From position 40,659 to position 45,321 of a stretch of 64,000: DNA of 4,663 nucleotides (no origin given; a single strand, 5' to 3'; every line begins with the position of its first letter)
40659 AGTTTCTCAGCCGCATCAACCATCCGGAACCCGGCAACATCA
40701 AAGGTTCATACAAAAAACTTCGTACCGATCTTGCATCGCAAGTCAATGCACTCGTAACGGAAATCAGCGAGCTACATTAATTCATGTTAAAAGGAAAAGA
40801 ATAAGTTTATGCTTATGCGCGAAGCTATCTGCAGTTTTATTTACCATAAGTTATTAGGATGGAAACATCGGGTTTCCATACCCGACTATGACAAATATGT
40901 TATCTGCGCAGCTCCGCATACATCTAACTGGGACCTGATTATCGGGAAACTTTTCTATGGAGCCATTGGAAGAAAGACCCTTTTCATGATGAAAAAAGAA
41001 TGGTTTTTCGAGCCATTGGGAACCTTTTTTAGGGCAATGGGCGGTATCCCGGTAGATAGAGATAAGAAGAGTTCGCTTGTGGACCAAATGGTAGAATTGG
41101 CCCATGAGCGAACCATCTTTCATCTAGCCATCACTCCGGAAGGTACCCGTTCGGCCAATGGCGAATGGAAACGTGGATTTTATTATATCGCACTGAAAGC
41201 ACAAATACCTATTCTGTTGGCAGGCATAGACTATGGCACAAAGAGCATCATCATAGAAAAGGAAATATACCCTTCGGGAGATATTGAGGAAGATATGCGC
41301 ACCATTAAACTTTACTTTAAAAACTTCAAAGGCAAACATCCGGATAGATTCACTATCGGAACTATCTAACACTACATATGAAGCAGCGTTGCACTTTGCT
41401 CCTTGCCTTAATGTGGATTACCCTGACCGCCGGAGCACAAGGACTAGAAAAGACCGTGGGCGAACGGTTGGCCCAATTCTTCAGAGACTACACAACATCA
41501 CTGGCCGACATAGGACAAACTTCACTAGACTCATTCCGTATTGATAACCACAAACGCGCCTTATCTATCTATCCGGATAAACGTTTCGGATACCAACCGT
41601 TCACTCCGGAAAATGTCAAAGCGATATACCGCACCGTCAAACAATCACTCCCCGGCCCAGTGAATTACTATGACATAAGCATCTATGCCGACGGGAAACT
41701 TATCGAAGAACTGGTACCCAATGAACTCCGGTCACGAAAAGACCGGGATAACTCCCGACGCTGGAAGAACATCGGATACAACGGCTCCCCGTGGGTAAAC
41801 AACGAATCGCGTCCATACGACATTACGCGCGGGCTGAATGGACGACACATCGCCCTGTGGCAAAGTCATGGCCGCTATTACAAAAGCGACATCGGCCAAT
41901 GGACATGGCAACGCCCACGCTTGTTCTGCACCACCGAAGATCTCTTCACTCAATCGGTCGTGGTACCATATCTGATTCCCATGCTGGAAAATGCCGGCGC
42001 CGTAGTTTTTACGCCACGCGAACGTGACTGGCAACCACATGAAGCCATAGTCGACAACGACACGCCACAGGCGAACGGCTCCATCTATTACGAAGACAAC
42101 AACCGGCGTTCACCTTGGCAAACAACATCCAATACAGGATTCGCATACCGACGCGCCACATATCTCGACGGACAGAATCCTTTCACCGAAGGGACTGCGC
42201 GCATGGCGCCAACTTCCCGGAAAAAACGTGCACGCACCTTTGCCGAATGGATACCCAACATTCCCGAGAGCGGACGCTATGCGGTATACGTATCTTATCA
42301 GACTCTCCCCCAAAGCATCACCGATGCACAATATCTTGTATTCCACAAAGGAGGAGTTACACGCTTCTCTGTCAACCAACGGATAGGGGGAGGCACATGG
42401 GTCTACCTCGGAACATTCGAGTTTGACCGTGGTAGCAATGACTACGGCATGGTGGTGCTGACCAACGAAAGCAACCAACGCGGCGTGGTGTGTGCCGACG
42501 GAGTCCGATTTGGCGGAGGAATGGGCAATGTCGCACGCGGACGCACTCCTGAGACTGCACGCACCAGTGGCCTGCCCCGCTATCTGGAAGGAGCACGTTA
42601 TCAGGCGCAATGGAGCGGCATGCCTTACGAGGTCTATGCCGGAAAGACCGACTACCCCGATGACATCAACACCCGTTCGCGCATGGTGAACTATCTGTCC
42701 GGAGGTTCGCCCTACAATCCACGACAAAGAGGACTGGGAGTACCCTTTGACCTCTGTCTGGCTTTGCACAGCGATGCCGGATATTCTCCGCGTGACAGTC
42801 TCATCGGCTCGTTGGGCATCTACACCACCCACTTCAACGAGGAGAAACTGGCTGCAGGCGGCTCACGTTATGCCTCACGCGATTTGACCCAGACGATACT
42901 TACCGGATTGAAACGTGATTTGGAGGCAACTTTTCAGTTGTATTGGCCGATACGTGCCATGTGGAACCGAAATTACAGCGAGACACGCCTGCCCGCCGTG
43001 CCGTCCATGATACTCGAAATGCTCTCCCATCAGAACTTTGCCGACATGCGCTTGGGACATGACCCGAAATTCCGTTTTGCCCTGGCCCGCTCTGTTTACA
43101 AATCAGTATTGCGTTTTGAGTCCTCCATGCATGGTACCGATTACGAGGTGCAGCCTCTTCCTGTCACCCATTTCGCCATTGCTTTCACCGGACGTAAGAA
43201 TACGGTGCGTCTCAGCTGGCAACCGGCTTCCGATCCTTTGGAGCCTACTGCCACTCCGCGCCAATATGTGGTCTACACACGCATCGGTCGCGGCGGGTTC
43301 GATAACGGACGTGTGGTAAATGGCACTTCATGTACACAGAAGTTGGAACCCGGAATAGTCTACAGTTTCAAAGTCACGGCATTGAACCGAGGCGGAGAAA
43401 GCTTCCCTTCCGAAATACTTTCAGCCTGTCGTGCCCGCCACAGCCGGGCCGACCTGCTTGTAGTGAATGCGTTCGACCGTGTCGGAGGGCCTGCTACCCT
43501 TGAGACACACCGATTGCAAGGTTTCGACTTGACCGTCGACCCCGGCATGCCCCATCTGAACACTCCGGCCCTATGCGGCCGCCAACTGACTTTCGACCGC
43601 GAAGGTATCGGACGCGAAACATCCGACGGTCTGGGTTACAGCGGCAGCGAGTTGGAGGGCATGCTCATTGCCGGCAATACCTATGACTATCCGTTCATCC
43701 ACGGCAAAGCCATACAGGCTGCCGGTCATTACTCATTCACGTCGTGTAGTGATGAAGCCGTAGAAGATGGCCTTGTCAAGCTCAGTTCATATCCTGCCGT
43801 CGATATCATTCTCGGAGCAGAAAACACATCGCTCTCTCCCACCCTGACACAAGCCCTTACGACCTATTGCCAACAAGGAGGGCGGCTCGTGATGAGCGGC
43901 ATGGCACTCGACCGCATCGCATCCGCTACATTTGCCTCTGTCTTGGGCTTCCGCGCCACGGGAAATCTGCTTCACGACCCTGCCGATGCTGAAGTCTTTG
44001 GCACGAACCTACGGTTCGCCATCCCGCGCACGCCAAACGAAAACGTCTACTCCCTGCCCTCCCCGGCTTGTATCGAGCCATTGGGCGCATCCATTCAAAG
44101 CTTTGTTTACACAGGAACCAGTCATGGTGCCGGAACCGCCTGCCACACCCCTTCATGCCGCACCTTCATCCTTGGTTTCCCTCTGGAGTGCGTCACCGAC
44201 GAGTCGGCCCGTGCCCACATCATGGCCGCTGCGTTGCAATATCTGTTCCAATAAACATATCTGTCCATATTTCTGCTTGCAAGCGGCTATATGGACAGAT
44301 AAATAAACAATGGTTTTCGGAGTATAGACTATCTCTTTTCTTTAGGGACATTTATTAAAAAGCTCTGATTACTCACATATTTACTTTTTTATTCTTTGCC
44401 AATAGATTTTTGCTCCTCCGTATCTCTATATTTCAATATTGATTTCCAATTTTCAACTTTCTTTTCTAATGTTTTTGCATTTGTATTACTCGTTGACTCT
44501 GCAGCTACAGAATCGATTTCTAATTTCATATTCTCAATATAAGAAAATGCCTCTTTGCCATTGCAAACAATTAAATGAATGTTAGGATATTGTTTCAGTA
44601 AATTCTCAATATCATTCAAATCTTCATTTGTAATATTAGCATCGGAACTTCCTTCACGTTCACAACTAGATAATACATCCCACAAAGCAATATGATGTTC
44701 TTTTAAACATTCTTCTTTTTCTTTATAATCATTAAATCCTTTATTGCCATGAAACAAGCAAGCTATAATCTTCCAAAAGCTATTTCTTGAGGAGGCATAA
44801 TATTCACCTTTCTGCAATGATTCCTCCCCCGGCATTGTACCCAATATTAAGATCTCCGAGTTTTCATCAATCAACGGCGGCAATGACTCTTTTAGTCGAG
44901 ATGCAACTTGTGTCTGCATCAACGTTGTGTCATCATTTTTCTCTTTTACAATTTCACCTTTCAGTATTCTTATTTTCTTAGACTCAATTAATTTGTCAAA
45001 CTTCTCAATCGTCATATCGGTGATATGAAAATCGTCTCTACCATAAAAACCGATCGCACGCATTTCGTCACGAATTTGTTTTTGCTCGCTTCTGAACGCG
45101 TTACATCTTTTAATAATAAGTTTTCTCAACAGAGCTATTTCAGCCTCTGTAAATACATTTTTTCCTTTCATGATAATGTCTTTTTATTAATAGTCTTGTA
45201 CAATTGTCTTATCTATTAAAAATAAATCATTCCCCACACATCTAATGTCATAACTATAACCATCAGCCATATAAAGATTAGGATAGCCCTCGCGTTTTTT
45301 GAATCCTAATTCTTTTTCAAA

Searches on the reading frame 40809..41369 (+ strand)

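Call 54: search_protein_families(library=pfam, proteins=[window:40809-41369:+], max_evalue=0.00001)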
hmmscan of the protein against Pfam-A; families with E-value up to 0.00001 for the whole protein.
window:40809-41369:+ (186 aa): 1 family
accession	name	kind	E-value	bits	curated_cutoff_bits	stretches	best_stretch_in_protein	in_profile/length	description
PF01553.26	Acyltransferase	-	6.2e-16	58.8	23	1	29-136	14-127/132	Acyltransferase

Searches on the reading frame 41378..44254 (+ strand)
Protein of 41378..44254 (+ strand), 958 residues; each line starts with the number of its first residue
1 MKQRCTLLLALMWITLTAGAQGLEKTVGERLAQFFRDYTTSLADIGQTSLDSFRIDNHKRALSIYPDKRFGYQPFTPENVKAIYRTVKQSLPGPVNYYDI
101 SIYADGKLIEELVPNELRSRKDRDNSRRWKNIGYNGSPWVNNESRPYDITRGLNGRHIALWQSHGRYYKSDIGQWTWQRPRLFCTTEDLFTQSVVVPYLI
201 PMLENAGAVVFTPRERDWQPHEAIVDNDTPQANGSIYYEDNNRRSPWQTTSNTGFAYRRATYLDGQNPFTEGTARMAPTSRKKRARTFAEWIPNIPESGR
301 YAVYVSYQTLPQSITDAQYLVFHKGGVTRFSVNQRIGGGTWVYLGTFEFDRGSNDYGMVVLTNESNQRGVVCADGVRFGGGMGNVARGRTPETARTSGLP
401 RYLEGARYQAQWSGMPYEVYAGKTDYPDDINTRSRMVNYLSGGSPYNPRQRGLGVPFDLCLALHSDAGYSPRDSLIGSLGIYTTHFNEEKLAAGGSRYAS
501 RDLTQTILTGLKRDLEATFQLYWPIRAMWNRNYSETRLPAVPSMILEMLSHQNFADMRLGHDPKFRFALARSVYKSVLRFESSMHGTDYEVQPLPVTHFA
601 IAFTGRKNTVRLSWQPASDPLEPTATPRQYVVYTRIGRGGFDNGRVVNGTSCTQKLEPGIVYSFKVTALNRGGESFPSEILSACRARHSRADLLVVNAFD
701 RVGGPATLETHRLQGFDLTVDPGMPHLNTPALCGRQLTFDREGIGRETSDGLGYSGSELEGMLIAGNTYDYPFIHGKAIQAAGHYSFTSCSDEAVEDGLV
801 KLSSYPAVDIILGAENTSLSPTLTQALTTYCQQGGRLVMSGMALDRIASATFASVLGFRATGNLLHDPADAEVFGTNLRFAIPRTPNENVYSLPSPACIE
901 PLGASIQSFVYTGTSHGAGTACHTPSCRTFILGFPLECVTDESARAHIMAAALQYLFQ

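Call 14: search_protein_families(library=pfam, proteins=[window:41378-44254:+])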
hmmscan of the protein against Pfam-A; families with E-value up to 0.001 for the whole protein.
window:41378-44254:+ (958 aa): 2 families
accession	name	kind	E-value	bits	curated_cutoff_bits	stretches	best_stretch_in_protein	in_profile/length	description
PF25275.1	Golvesin_C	-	4e-24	85.6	31.6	1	283-378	37-130/132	Golvesin C-terminal domain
PF00041.27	fn3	-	9.4e-07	29.4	25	1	604-682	10-82/84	Fibronectin type III domain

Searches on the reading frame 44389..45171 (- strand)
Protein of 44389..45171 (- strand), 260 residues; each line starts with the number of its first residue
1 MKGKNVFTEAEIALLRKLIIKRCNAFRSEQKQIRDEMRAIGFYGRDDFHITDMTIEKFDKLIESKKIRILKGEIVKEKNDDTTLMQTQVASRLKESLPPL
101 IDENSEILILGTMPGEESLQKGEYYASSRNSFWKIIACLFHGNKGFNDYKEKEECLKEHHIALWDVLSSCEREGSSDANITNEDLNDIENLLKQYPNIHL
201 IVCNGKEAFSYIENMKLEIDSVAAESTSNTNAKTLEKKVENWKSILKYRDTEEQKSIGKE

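Call 14: search_protein_families(library=pfam, proteins=[window:44389-45171:-])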
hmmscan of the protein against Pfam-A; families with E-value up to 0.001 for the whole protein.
window:44389-45171:- (260 aa): 1 family
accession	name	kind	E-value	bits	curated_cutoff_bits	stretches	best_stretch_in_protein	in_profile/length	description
PF03167.25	UDG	-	2.9e-14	53.8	24.3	1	99-242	2-133/141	Uracil DNA glycosylase superfamily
